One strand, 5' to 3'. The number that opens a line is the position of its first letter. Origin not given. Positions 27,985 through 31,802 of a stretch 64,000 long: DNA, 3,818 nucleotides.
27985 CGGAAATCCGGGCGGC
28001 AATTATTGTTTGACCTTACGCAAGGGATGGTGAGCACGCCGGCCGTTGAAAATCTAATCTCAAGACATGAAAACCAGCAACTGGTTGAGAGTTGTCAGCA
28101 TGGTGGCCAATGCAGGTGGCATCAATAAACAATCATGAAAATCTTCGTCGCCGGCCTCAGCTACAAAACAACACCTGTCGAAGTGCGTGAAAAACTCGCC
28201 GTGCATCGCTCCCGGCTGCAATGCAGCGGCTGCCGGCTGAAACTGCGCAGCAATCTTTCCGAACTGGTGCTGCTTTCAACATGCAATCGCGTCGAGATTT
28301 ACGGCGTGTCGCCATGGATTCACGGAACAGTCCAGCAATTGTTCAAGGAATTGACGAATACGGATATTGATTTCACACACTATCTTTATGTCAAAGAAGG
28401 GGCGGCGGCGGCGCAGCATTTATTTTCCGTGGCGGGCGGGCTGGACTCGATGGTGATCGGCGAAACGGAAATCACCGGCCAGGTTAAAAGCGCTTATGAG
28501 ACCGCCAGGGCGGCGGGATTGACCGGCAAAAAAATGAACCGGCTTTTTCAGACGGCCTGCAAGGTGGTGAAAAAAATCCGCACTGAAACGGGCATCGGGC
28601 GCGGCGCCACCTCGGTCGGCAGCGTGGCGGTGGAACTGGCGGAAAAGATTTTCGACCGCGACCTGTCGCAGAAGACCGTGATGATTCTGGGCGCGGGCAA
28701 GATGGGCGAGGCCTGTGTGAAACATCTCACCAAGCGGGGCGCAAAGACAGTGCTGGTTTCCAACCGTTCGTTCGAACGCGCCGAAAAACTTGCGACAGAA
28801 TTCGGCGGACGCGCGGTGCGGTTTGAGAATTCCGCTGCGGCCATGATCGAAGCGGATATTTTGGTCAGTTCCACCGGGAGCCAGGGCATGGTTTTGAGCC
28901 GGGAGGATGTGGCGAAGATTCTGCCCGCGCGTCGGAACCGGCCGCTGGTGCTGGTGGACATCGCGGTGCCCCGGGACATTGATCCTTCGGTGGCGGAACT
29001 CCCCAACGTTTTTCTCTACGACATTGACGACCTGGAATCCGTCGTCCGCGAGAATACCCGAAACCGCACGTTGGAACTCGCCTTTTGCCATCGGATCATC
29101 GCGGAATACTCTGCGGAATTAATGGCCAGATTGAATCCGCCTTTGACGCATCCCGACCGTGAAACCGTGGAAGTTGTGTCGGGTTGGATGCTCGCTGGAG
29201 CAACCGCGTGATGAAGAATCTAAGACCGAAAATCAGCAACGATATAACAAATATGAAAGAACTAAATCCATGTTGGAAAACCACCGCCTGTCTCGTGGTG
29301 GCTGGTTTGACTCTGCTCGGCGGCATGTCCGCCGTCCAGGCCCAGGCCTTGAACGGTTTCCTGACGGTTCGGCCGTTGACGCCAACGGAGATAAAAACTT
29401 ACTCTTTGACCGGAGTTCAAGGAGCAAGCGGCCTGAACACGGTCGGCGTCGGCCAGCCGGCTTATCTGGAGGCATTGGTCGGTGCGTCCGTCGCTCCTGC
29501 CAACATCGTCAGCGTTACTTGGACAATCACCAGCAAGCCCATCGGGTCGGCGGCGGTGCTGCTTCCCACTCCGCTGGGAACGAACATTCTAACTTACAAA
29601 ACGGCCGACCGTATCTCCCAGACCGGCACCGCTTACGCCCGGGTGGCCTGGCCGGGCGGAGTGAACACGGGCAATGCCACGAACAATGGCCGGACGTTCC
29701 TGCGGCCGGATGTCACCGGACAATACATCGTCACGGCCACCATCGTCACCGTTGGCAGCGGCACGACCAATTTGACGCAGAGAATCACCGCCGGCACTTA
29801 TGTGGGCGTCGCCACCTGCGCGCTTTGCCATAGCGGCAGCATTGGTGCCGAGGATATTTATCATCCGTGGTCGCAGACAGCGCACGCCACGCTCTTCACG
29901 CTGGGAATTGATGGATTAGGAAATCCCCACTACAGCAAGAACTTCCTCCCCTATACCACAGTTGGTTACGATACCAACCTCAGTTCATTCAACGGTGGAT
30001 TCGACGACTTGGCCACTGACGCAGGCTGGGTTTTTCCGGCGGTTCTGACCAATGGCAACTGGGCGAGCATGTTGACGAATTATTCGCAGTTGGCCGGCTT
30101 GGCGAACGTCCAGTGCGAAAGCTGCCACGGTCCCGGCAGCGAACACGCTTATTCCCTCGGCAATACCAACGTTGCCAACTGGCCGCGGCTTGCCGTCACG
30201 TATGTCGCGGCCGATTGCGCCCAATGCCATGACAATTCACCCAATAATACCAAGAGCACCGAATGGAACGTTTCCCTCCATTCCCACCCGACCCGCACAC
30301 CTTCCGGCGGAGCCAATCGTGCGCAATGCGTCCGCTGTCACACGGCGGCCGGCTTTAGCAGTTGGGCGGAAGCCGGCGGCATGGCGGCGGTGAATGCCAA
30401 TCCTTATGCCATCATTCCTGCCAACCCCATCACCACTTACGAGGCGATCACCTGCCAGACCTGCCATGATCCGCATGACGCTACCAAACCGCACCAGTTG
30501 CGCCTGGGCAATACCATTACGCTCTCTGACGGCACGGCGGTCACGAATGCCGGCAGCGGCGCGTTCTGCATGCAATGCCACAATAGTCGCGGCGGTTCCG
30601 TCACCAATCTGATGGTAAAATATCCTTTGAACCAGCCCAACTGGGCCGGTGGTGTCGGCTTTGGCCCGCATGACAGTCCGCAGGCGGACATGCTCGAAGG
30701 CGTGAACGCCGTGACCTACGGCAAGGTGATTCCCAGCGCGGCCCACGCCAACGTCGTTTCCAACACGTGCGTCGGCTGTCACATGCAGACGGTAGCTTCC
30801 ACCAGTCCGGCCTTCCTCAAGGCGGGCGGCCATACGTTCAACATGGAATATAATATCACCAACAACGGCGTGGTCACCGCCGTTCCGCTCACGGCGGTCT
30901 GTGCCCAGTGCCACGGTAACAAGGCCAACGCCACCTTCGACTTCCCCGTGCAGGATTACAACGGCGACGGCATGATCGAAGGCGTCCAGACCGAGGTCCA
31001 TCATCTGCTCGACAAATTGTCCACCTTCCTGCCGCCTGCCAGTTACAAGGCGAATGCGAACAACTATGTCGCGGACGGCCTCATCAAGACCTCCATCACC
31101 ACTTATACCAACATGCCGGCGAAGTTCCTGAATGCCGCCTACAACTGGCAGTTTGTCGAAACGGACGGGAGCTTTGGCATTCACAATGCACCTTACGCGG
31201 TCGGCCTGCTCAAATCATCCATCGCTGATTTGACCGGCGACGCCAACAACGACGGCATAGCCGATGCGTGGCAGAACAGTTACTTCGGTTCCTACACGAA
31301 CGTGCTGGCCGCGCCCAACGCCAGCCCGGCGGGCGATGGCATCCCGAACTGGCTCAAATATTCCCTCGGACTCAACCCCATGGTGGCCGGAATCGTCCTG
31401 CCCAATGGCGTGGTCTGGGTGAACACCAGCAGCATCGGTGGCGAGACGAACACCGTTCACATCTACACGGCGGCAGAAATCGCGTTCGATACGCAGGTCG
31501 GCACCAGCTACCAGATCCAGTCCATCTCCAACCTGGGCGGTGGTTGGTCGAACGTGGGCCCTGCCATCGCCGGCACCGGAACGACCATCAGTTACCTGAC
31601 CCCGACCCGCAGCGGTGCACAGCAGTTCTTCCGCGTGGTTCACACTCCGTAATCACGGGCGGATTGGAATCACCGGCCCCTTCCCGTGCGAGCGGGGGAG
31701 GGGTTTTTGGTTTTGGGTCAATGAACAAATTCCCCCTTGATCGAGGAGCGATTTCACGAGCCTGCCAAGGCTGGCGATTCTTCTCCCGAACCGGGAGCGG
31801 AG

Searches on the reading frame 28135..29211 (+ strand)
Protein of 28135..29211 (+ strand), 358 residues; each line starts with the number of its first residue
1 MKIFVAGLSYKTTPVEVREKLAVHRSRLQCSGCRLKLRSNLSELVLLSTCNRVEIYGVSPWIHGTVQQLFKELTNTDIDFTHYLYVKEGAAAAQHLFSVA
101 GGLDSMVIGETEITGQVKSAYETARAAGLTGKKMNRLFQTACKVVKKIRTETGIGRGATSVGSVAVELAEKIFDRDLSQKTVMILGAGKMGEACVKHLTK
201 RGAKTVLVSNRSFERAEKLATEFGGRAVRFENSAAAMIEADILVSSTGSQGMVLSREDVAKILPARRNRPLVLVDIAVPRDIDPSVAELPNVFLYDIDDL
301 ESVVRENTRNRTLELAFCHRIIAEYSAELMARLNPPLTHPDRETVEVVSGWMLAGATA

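Call 38: search_protein_families(library=ncbifam, max_evalue=0.01, proteins=[window:28135-29211:+])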
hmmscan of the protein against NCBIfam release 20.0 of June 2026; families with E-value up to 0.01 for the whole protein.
window:28135-29211:+ (358 aa): 45 families (the best 25 are shown)
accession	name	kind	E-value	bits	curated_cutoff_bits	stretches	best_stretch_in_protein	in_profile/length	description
TIGR01035.1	hemA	equivalog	2.3e-110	369.4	209.55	1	3-333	1-333/416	glutamyl-tRNA reductase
NF000744.0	PRK00045.1-3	equivalog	1.3e-97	327.5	429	1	1-326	1-334/447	glutamyl-tRNA reductase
NF000750.0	PRK00045.3-4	equivalog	8.6e-61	206.2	289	1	9-302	9-304/439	glutamyl-tRNA reductase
NF010548.0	PRK13940.1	equivalog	5.4e-47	160.5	469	1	6-324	6-320/414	glutamyl-tRNA reductase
NF000752.0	PRK00045.4-2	equivalog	5.5e-40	137.8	381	1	42-324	45-305/412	glutamyl-tRNA reductase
NF000751.1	PRK00045.4-1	equivalog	5.2e-32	111.4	478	1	42-227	45-231/426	glutamyl-tRNA reductase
NF001909.0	PRK00676.1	equivalog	5.2e-27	94.8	478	1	3-307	3-290/338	glutamyl-tRNA reductase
NF001312.0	PRK00258.1-4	equivalog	2.7e-11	43.3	295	1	168-259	117-208/285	shikimate dehydrogenase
NF001319.0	PRK00258.3-3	equivalog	3.9e-09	35.9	252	1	177-261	120-206/279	shikimate dehydrogenase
TIGR00507.1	aroE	equivalog_domain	1.7e-07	30.7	200.2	1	174-277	112-214/270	shikimate dehydrogenase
NF001310.0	PRK00258.1-2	equivalog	1.7e-07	30.7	221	1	141-248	85-195/279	shikimate dehydrogenase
NF005465.0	PRK07060.1-2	equivalog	4.8e-07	29.5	331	1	176-248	2-82/241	short chain dehydrogenase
TIGR03911.1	pyrrolys_PylD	equivalog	1.2e-06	27.8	150.05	1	160-253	127-217/266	3-methylornithyl-N6-L-lysine dehydrogenase PylD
NF006379.0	PRK08618.1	equivalog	3e-06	26.8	417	1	178-260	126-213/326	ornithine cyclodeaminase family protein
NF009383.0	PRK12742.1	equivalog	2.4e-05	24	343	1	177-235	4-63/237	SDR family oxidoreductase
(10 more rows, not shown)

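Call 39: search_protein_families(library=pfam, max_evalue=0.01, proteins=[window:28135-29211:+])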
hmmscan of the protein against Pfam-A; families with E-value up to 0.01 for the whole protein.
window:28135-29211:+ (358 aa): 14 families
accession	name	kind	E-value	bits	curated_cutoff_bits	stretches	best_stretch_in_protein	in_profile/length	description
PF05201.20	GlutR_N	-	4.5e-45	153.6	27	1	7-152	2-151/151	Glutamyl-tRNAGlu reductase, N-terminal domain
PF01488.26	Shikimate_DH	-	1.4e-43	148.7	24.3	1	167-303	1-138/138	Shikimate / quinate 5-dehydrogenase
PF03807.23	F420_oxidored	-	4.2e-10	40.5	21.6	1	182-250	2-70/94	NADP oxidoreductase coenzyme F420-dependent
PF13241.12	NAD_binding_7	-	0.00011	23.2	22.1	1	176-221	4-49/104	Putative NAD(P)-binding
PF03446.21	NAD_binding_2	-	0.00013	22.5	21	1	182-245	2-61/161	NAD binding domain of 6-phosphogluconate dehydrogenase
PF02826.25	2-Hacid_dh_C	-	0.00017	21.4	25.1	1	170-245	27-97/178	D-isomer specific 2-hydroxyacid dehydrogenase, NAD binding domain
PF21799.2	MurD-like_N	-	0.00045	20.9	27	1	180-248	1-68/88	Mur ligase MurD-like, N-terminal domain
PF00208.27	ELFV_dehydrog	-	0.00074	19.7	23.4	1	157-210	8-63/241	Glutamate/Leucine/Phenylalanine/Valine dehydrogenase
PF00106.31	adh_short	-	0.0027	17.6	26.6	1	180-228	1-49/195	short chain dehydrogenase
PF03435.24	Sacchrp_dh_NADP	-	0.0029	18.4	25.1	1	182-234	1-52/129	Saccharopine dehydrogenase NADP binding domain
PF01262.27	AlaDh_PNT_C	-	0.0046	16.8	23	1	180-246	29-99/214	Alanine dehydrogenase/PNT, C-terminal domain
PF00670.27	AdoHcyase_NAD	-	0.0055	17.3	27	0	175-255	19-94/162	S-adenosyl-L-homocysteine hydrolase, NAD binding domain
PF13344.12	Hydrolase_6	-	0.0063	17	27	0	194-236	22-62/101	Haloacid dehalogenase-like hydrolase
PF02254.24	TrkA_N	-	0.0073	17.1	23.8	0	182-226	1-43/116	TrkA-N domain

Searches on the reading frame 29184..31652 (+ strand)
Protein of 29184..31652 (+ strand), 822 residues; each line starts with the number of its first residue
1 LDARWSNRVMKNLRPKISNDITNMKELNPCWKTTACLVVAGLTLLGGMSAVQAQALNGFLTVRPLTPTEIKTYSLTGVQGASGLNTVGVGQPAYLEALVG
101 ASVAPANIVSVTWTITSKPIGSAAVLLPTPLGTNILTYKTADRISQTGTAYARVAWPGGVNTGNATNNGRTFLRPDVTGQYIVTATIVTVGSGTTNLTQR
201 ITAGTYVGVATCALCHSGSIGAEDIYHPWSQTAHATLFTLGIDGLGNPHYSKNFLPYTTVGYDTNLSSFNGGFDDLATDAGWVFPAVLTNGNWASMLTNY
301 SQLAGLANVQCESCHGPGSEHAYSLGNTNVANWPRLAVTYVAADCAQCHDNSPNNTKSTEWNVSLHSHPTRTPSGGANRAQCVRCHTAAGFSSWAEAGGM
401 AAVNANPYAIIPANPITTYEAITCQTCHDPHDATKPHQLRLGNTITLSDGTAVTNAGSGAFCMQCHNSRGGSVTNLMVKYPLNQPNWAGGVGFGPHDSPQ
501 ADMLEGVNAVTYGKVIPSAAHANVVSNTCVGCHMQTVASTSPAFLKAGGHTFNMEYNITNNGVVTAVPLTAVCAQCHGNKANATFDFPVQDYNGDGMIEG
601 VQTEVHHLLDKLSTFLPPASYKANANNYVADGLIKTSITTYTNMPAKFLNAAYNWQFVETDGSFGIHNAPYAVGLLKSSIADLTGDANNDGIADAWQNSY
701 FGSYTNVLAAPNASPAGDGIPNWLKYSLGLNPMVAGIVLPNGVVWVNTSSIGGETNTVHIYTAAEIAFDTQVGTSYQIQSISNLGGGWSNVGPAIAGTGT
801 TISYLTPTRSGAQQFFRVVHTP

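Call 38: search_protein_families(library=ncbifam, max_evalue=0.01, proteins=[window:29184-31652:+])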
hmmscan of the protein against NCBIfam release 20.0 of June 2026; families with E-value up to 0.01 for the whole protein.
window:29184-31652:+ (822 aa): 4 families
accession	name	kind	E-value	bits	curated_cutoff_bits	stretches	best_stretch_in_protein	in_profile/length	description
NF041028.1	decahem_GSU2203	exception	8.1e-09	35.1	325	1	295-474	56-237/317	GSU2203 family decaheme c-type cytochrome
TIGR01905.1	paired_CXXCH_1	subfamily_domain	3.3e-08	33.3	25.2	0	423-440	8-25/41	doubled CXXCH domain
TIGR03508.1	decahem_SO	subfamily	4.7e-08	32.8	192.2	1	305-470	31-200/258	DmsE family decaheme c-type cytochrome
NF041198.1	UshA_like_PCGU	equivalog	2e-07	30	275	1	305-352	469-511/519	UshA-like (seleno)protein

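Call 39: search_protein_families(library=pfam, max_evalue=0.01, proteins=[window:29184-31652:+])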
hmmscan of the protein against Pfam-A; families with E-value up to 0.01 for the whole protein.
window:29184-31652:+ (822 aa): 7 families
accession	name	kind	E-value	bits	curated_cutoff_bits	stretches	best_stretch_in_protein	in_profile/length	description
PF14522.11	Cytochrome_C7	-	1.5e-11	44.3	24.8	2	307-387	12-67/67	Cytochrome c7 and related cytochrome c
PF22113.1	Mtrc-MtrF_II-IV_dom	-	2.2e-11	44.1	30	2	308-469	6-166/176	Outer membrane cytochrome MtrC/MtrF-like, domains II/IV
PF13442.11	Cytochrome_CBB3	-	6.5e-10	39.6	27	0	201-246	3-47/68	Cytochrome C oxidase, cbb3-type, subunit III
PF09699.15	Paired_CXXCH_1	-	2.3e-08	34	20.6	1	423-468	8-38/41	Doubled CXXCH motif (Paired_CXXCH_1)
PF14537.11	Cytochrom_c3_2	-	6e-05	23.9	25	0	308-387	6-65/79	Cytochrome c3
PF13435.11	Cytochrome_C554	-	0.0021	19.4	20.8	0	299-316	67-84/84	Cytochrome c554 and c-prime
PF02335.20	Cytochrom_C552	-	0.0053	16.2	24.1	0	373-444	81-144/438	Cytochrome c552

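Call 78: search_solved_structures(query=window:29184-31652:+, max_evalue=0.01)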
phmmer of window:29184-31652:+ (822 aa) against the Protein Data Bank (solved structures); distinct sequences matched with E-value up to 0.01: 1.
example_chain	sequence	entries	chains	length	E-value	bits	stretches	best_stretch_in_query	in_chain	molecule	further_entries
6i5b_A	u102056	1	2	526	3.7e-07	32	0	352-511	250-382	Uncharacterized protein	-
